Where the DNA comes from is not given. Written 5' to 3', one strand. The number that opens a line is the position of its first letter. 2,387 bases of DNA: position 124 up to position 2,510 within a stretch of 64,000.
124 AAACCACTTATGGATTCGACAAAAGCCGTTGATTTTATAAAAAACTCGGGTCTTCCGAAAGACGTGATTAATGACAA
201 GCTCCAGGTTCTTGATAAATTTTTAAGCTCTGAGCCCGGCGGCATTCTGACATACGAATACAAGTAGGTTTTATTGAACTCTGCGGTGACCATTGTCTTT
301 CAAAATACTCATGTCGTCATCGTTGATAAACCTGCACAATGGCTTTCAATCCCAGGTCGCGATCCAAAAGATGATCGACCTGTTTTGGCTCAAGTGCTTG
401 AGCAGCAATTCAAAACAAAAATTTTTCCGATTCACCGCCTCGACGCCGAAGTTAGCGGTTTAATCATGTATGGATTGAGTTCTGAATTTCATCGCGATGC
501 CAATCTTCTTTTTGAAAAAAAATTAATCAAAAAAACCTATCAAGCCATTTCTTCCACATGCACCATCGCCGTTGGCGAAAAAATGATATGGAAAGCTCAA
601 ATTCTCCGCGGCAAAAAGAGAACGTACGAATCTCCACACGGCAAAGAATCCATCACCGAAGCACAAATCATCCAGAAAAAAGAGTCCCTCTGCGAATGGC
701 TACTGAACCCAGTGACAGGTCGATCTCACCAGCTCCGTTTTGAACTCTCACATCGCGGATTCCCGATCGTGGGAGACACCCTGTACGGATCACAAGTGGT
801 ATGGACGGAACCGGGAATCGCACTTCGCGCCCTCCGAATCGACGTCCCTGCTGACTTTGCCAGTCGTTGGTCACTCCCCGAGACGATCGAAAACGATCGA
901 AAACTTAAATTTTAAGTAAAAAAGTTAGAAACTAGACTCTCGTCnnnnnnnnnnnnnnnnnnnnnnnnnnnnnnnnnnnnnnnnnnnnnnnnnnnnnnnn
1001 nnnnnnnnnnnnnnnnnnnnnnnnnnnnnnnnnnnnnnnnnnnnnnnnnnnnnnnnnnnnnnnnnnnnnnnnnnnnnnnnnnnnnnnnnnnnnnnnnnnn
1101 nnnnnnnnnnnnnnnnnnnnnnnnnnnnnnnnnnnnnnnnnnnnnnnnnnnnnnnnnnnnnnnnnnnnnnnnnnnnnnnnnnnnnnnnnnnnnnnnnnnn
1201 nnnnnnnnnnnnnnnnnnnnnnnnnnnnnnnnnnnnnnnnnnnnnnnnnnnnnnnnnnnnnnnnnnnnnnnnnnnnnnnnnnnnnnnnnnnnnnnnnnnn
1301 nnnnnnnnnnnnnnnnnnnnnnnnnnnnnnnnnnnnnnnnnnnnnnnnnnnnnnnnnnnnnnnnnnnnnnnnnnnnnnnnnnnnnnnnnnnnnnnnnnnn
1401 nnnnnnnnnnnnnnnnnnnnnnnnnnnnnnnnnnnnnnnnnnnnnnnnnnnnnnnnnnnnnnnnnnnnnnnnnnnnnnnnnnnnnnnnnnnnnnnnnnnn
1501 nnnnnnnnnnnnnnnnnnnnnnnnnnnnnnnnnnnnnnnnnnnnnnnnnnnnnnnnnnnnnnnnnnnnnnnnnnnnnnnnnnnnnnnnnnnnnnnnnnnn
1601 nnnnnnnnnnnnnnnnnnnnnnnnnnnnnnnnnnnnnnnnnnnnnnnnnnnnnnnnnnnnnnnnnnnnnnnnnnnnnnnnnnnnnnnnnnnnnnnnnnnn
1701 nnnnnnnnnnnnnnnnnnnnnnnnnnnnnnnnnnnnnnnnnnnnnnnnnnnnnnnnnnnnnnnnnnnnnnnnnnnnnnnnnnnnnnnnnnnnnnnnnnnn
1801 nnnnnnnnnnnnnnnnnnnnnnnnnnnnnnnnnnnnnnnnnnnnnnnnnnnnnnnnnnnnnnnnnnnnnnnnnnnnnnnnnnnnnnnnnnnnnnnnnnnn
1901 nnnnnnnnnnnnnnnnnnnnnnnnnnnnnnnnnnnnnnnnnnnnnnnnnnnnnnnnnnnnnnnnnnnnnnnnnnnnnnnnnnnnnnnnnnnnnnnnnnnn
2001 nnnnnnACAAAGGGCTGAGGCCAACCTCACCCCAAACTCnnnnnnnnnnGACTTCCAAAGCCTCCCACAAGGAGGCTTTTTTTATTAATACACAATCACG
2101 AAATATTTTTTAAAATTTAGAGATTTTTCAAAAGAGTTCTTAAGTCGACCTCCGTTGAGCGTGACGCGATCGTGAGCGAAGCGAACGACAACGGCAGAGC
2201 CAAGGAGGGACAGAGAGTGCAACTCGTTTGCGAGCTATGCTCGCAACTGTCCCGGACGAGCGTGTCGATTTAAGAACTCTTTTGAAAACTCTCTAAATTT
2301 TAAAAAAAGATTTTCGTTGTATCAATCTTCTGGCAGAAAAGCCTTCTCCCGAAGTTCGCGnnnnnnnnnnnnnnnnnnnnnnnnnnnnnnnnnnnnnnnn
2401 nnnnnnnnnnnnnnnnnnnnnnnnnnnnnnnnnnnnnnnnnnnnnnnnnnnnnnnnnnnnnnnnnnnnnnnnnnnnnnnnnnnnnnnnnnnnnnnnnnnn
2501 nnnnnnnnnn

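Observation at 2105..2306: Structured element of about 200 nt with a conserved GC-rich core and a copy-specific long stem (copy 1)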

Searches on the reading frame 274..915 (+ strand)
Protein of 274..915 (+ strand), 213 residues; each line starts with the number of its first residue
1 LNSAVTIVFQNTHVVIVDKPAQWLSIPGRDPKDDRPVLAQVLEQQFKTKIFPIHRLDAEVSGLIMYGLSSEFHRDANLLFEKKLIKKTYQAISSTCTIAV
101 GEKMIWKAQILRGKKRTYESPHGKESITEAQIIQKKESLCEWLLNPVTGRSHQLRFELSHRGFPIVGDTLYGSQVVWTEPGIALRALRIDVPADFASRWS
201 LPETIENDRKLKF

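Call 87: search_protein_families(library=pfam, proteins=[window:274-915:+], max_evalue=0.00001)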
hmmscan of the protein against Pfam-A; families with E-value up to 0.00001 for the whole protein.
window:274-915:+ (213 aa): 1 family
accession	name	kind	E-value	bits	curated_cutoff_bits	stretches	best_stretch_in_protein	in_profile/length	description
PF00849.27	PseudoU_synth_2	-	5e-22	79.2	26.8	1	13-160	1-152/152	RNA pseudouridylate synthase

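Call 91: find_encoding_contigs(protein=window:274-915:+, flank=10000)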
Protein window:274-915:+ (213 aa): no gene with exactly this product is on record in the collection.

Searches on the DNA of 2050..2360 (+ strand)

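Call 10: search_rna_families(source=window, start=2050, end=2360, threshold=evalue, max_evalue=10, show_alignments=3)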
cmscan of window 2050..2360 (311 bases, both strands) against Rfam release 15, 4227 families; matches with E-value up to 10: 11.
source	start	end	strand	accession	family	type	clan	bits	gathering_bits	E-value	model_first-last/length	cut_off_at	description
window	2116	2296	-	RF00648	MIR396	Gene; miRNA;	-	37.6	80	1.6e-06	1-118/118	no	MIR396 microRNA precursor family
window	2050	2085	+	RF01859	Phe_leader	Cis-reg; leader;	-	27.2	55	0.012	89-125/125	5'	Phenylalanine leader peptide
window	2054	2133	-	RF02379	csRNA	Gene; sRNA;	-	22.2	57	0.94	1-93/93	no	Cia-dependent small RNA csRNA1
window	2051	2117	-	RF01859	Phe_leader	Cis-reg; leader;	-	17.1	55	2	1-125/125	no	Phenylalanine leader peptide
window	2050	2083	+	RF02270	nse_sRNA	Gene;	-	17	75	2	34-73/73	5'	Neisseria sigma-E sRNA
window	2050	2093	+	RF00519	suhB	Gene; sRNA;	CL00108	16.6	41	0.42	33-77/77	5'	Makes More Granules Regulator RNA (mmgR)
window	2050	2118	-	RF02075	STnc230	Gene; sRNA;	-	16.3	50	7.7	1-83/83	no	Enterobacterial sRNA STnc230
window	2057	2132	-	RF02607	AbsR25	Gene; sRNA;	-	14.6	47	3.9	1-164/164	no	Acinetobacter sRNA 25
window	2260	2292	-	RF01072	TMV_UPD-PK3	Cis-reg;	-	12.9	34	1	1-31/31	no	Pseudoknot of upstream pseudoknot domain (UPD) of the 3'UTR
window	2050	2136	-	RF00064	HgcG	Gene; snRNA; snoRNA; HACA-box;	-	10.7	77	0.68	1-84/276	3'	HgcG RNA (Pab40)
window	2061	2097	+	RF02091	DAOA-AS1_2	Gene; lncRNA;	-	10.4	43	2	169-205/205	no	DAOA antisense RNA 1 conserved region 2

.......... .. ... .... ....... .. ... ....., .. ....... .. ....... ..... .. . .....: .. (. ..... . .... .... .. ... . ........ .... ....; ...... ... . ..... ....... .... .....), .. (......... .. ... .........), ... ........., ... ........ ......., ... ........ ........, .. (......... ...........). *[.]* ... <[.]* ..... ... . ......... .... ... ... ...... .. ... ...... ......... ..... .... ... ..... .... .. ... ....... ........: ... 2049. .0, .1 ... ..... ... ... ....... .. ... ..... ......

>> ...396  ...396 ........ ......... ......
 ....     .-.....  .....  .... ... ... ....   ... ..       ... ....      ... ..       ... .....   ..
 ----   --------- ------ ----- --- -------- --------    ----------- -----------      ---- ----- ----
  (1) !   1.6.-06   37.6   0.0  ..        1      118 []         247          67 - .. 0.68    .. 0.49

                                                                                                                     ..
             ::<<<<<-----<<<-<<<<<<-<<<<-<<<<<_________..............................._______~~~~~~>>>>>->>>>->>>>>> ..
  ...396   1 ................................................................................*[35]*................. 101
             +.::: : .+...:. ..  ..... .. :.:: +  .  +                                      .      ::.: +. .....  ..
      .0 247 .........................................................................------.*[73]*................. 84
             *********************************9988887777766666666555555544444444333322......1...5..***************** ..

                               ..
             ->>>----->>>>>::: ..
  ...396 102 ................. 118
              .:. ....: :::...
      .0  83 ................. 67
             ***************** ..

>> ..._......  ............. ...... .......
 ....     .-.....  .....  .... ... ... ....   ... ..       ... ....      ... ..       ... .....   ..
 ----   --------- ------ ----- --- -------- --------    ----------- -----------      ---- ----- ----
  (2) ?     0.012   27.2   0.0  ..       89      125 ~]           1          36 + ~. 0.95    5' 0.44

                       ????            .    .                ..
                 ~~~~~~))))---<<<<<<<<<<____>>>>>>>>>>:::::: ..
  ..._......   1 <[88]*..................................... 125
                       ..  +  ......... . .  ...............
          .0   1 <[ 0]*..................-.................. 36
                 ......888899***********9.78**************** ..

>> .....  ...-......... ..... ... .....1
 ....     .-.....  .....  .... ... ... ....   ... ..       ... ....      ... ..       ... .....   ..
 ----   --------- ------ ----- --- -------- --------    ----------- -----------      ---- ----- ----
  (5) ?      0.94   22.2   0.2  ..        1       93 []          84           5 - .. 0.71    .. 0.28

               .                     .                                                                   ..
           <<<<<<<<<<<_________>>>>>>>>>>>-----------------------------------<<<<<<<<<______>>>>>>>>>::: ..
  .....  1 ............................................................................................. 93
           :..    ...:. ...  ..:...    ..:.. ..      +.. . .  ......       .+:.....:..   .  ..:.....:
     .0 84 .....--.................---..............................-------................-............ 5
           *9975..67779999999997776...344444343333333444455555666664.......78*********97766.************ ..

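Call 16: search_dna_similar(query=window:2140-2275:+, collection=phages, mode=distant, max_evalue=1)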
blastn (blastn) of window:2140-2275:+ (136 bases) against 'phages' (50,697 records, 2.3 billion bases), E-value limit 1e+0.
Records with a match: 2; places in all: 2; records where one place covers at least 80% of the query: 0.
Best place of each record, by identity: 90-95% 1; 80-90% 1.
By first word of the organism name: Streptomyces 1; Exiguobacterium 1.
By host as written in the record: Streptomyces coelicolor 1; Exiguobacterium sp. BV25 1.
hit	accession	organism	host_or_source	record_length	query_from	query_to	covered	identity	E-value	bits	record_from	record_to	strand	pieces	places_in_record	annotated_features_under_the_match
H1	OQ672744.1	Streptomyces phage phiScoe2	Streptomyces coelicolor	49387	6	59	40%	80.7%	3e-2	44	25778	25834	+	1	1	Cas4 family exonuclease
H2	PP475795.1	Exiguobacterium phage phiExGM16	Exiguobacterium sp. BV25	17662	11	40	22%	93.3%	3e-2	43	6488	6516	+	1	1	none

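Call 17: search_dna_similar(query=window:2140-2275:+, collection=plasmids, mode=distant, max_evalue=1)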
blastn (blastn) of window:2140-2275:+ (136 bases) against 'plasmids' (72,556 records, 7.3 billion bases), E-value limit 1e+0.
No match.

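Call 81: build_rna_model(alignment_id=A4, structure=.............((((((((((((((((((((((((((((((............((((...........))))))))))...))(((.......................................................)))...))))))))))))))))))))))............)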
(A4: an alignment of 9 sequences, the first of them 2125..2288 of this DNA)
Model R1 built from alignment A4 (9 sequences, 183 columns); structure: as given.
model positions 108; base pairs 37; branch points 1; effective number of sequences 2.14; information 0.59 bits per position. Calibrated on 0.2 Mb of random sequence (short: E-values are rough).
structure used (alignment columns):
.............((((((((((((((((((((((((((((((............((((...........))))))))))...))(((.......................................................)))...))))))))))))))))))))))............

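Call 82: search_with_rna_model(model_id=R1, sources=[window, L001, L002, L003, L004, L005, L006, L007, L008, L009, L168, L175, L179, L180, L181, L182, L183, L184, L185, L186, L187], max_evalue=10)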
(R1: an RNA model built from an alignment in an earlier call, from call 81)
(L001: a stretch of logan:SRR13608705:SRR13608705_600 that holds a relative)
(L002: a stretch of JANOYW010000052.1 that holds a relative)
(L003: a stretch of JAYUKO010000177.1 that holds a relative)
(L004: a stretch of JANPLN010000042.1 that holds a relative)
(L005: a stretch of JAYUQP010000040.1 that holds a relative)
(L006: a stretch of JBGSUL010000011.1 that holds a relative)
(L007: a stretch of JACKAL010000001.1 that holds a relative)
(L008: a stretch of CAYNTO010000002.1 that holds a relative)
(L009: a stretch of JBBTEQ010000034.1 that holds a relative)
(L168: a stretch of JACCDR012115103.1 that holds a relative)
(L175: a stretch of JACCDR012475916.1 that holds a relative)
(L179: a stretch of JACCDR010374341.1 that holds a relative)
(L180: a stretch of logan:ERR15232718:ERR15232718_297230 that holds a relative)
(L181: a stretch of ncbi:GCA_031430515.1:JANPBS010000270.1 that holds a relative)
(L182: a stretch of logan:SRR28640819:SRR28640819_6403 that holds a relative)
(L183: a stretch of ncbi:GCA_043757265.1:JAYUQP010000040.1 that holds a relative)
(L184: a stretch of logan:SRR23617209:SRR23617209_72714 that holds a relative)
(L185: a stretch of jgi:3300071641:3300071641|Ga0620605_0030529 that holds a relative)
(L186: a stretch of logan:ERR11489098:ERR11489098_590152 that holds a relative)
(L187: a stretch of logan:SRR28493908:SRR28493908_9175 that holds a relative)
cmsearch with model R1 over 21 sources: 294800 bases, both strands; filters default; matches with E-value up to 10: 13.
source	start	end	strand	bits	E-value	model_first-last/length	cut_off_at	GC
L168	2746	2851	+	110.3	7.9e-26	1-108/108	no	0.43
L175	180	285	-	110.2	8.1e-26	1-108/108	no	0.52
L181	1051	1157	-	107.3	4.8e-25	1-108/108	no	0.6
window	61883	62039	+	104.8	2.2e-24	1-108/108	no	0.54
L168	2489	2593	-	94.5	1.2e-21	1-108/108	no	0.46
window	2125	2288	+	89.5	2.5e-20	1-108/108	no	0.51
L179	2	104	-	89.4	2.6e-20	1-108/108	no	0.49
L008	4105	4212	-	84.5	5.2e-19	1-108/108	no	0.57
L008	4474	4581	+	74.8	1.9e-16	1-108/108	no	0.63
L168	2746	2851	-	33.2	1.7e-05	1-108/108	no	0.43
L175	180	285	+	30.3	0.0001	1-108/108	no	0.52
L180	1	43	-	25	0.0026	1-43/108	3'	0.53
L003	10713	10780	-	19.5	0.073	1-108/108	no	0.43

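Call 94: search_with_rna_model(model_id=R1, sources=[window, L008, L168, L175, L179, L181], max_evalue=1e-10, make_alignment=true)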
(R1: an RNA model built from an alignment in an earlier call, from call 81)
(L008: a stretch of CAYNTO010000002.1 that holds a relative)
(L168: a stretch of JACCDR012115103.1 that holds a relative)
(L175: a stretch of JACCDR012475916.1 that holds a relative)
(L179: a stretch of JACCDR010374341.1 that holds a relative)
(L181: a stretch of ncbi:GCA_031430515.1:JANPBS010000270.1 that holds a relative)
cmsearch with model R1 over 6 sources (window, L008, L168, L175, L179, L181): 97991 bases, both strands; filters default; matches with E-value up to 1e-10: 9.
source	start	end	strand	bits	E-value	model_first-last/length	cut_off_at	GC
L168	2746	2851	+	110.3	2.6e-26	1-108/108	no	0.43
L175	180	285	-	110.2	2.7e-26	1-108/108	no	0.52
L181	1051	1157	-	107.3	1.6e-25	1-108/108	no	0.6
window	61883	62039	+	104.8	7.2e-25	1-108/108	no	0.54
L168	2489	2593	-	94.5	4e-22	1-108/108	no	0.46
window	2125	2288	+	89.5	8.3e-21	1-108/108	no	0.51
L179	2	104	-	89.4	8.6e-21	1-108/108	no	0.49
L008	4105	4212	-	84.5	1.7e-19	1-108/108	no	0.57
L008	4474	4581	+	74.8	6.2e-17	1-108/108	no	0.63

Alignment A5: 9 matches aligned to the model, 164 columns, each read 5' to 3' on its own strand. Consensus structure (alignment columns), stored with it:
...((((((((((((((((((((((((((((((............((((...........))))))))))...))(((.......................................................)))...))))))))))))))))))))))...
